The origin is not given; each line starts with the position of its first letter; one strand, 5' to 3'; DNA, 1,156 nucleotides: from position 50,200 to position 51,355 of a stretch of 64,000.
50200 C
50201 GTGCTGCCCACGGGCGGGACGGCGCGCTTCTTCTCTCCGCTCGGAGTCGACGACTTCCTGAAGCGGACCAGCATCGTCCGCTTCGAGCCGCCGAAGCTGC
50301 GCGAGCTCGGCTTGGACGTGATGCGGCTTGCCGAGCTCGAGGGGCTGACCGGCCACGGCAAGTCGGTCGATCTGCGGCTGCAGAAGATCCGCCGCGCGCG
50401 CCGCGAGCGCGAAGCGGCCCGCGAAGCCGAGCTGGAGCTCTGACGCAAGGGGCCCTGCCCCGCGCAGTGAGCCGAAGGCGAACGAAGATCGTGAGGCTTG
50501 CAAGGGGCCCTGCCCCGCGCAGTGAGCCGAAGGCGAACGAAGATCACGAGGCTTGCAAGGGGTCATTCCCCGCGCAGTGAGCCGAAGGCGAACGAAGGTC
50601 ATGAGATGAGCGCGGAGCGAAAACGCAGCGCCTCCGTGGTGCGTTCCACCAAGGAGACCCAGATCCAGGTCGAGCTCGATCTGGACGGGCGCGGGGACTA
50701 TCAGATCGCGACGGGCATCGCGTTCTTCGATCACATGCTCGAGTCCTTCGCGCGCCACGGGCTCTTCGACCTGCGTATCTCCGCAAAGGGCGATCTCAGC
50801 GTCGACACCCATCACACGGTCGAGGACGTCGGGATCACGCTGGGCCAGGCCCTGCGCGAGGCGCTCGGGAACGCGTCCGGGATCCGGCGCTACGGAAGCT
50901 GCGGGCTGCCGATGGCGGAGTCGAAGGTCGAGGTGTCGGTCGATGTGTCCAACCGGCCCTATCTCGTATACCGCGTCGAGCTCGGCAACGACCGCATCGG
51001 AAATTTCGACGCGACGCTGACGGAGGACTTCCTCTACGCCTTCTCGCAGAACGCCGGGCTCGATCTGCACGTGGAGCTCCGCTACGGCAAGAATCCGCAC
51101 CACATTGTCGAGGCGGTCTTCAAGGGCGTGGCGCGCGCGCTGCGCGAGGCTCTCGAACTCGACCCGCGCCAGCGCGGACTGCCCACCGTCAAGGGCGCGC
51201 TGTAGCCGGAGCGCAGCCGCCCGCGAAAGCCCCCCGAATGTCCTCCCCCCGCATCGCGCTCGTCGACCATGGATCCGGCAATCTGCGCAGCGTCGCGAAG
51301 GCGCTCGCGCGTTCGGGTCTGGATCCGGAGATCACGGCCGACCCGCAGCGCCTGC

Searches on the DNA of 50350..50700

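Call 27: search_rna_families(source=window, start=50350, end=50700, threshold=evalue, max_evalue=10)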
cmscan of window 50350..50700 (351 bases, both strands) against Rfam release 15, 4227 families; matches with E-value up to 10: 4.
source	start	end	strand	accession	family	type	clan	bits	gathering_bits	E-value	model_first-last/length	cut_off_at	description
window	50541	50592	+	RF02937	Clostridiales-2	Gene; sRNA;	-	20.6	58.6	0.015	1-82/82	no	Clostridiales-2 RNA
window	50486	50537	+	RF02937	Clostridiales-2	Gene; sRNA;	-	16.4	58.6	0.26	1-82/82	no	Clostridiales-2 RNA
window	50450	50510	+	RF02965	CyVA-1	Gene; sRNA;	-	13.6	41.4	3.8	1-77/77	no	CyVA-1 RNA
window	50408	50456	-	RF02133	HOXB13-AS1_2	Gene; lncRNA;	-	10.1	40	7.2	1-81/81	no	HOXB13 antisense RNA 1 conserved region 2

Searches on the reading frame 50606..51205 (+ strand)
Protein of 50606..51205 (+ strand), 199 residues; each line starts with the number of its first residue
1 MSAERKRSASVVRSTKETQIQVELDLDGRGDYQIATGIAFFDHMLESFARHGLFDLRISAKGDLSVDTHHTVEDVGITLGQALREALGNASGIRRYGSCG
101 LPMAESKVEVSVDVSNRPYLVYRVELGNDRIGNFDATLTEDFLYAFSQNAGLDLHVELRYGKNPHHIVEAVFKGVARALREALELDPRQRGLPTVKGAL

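Call 41: find_encoding_contigs(protein=window:50606-51205:+, flank=3000, max_places=10)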
Protein window:50606-51205:+ (199 aa): no gene with exactly this product is on record in the collection.

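Call 49: find_homologous_proteins(query=window:50606-51205:+, max_evalue=1e-60)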
Query window:50606-51205:+ (199 aa): 3540 proteins with E <= 1e-60 among 8000 candidates; the best 120 are listed.
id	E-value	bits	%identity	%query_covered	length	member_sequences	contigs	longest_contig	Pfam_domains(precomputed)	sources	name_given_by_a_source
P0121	2.1e-125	434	100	100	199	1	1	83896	PF00475.25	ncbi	-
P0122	2.7e-114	397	90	100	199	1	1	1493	PF00475.25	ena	-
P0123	4.7e-114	397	88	100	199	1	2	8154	PF00475.25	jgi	jgi:imidazoleglycerol-phosphate dehydratase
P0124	2.9e-112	391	88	100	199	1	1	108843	PF00475.25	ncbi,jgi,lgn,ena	-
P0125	9.8e-112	389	87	100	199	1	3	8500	PF00475.25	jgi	jgi:imidazoleglycerol-phosphate dehydratase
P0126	8.8e-105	366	81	100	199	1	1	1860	PF00475.25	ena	-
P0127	9.0e-105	366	81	100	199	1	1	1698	PF00475.25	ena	-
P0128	1.1e-104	366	81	100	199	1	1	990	PF00475.25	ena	-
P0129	1.3e-104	366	82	100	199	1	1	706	PF00475.25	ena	-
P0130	4.8e-104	364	82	100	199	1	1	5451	PF00475.25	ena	-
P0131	6.2e-104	364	81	100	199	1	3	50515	PF00475.25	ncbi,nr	ncbi:MAG: imidazoleglycerol-phosphate dehydratase HisB [Myxococcota bacterium]|nr:imidazoleglycerol-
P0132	6.7e-104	364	82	100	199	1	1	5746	PF00475.25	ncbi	-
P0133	7.0e-104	364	80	100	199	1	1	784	PF00475.25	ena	-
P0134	1.4e-103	363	81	100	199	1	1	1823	PF00475.25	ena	-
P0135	1.6e-103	362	82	100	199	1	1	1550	PF00475.25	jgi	-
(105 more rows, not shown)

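Call 50: find_encoding_contigs(protein=P0124, flank=10000, max_places=2)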
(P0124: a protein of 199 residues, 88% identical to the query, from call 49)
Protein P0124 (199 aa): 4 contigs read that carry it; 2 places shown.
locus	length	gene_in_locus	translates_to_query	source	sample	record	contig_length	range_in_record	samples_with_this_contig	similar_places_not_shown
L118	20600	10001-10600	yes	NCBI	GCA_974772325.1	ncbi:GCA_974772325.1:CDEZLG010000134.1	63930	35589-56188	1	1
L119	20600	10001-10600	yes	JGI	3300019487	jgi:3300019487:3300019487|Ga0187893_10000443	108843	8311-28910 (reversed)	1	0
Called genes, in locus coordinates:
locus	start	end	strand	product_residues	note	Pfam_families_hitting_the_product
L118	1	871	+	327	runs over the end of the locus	PF06564:CBP_BcsQ (faint), PF09140:MipZ (weak), PF10609:ParA, PF13614:AAA_31, PF01656:CbiA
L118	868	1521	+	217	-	PF00226:DnaJ (weak), PF12844:HTH_19 (faint), PF13413:HTH_25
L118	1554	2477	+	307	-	PF01479:S4, PF00849:PseudoU_synth_2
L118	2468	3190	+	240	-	PF02578:Cu-oxidase_4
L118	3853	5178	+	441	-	PF07498:Rho_N, PF07497:Rho_RNA_bind, PF00006:ATP-synt_ab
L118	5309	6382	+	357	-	PF03462:PCRF, PF16326:ABC_tran_CTD (weak), PF00472:RF-1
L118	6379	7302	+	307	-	PF17827:PrmC_N, PF05175:MTS, PF06325:PrmA, PF10294:Methyltransf_16 (weak), PF13847:Methyltransf_31, PF01170:UPF0020 (weak), PF08242:Methyltransf_12 (weak), PF13649:Methyltransf_25, +2 more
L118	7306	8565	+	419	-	PF00275:EPSP_synthase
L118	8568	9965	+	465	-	PF00815:Histidinol_dh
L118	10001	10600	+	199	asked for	PF00475:IGPD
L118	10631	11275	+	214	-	PF00117:GATase, PF01174:SNO (faint), PF07685:GATase_3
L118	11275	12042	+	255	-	PF00977:His_biosynth, PF01207:Dus (faint)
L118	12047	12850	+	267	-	PF00977:His_biosynth, PF01207:Dus (faint), PF03060:NMO (weak)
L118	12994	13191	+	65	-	PF01165:Ribosomal_S21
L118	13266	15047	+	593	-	PF01807:Zn_ribbon_DnaG, PF08275:DNAG_N, PF01751:Toprim, PF13155:Toprim_2, PF13362:Toprim_3, PF13662:Toprim_4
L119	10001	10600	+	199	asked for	PF00475:IGPD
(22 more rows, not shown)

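Call 51: find_encoding_contigs(protein=P0123, flank=8000, max_places=2)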
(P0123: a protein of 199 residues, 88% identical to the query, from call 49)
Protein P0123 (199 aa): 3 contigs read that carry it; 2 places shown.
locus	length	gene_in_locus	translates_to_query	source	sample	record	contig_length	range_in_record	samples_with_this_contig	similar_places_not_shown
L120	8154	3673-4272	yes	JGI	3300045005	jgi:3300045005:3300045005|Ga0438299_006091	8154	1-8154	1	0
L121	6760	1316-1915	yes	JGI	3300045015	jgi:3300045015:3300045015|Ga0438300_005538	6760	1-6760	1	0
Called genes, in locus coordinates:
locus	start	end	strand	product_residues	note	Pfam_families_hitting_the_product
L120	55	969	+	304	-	PF17827:PrmC_N, PF05175:MTS, PF06325:PrmA, PF13847:Methyltransf_31, PF08241:Methyltransf_11 (weak), PF08242:Methyltransf_12 (weak), PF13649:Methyltransf_25, PF01170:UPF0020 (weak)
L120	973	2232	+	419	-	PF00275:EPSP_synthase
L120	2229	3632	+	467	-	PF00815:Histidinol_dh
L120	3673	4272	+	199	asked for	PF00475:IGPD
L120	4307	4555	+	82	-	-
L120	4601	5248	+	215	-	PF00117:GATase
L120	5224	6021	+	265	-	PF00977:His_biosynth, PF01207:Dus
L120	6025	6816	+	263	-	PF00977:His_biosynth, PF01207:Dus (faint), PF03060:NMO (weak)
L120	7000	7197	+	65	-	PF01165:Ribosomal_S21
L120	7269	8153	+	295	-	?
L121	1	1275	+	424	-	?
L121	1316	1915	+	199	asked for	PF00475:IGPD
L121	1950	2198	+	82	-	-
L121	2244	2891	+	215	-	PF00117:GATase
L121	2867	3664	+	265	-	PF00977:His_biosynth, PF01207:Dus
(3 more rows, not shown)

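Call 52: find_encoding_contigs(protein=P0125, flank=8000, max_places=2)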
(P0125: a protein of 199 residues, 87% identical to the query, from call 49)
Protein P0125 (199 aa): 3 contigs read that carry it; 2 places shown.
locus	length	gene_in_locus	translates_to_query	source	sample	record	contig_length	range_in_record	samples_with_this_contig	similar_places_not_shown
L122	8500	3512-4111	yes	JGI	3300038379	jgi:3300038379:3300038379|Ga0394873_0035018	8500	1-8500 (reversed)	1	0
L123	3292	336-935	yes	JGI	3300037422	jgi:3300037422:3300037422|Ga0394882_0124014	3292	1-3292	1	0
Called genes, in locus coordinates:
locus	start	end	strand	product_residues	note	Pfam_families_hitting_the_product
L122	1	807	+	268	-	?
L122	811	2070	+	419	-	PF00275:EPSP_synthase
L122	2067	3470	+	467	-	PF00815:Histidinol_dh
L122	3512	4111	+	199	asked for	PF00475:IGPD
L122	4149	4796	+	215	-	PF00117:GATase, PF01174:SNO (faint), PF07685:GATase_3 (weak)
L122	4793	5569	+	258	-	PF00977:His_biosynth, PF01207:Dus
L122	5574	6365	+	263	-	PF00977:His_biosynth, PF02581:TMP-TENI (faint), PF01180:DHO_dh (faint), PF01207:Dus (faint), PF03060:NMO (weak)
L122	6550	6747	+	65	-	PF01165:Ribosomal_S21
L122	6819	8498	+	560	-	?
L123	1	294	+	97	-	?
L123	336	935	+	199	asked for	PF00475:IGPD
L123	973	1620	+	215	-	PF00117:GATase, PF01174:SNO (faint), PF07685:GATase_3 (weak)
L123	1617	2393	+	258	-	PF00977:His_biosynth, PF01207:Dus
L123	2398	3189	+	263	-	PF00977:His_biosynth, PF02581:TMP-TENI (faint), PF01180:DHO_dh (faint), PF01207:Dus (faint), PF03060:NMO (weak)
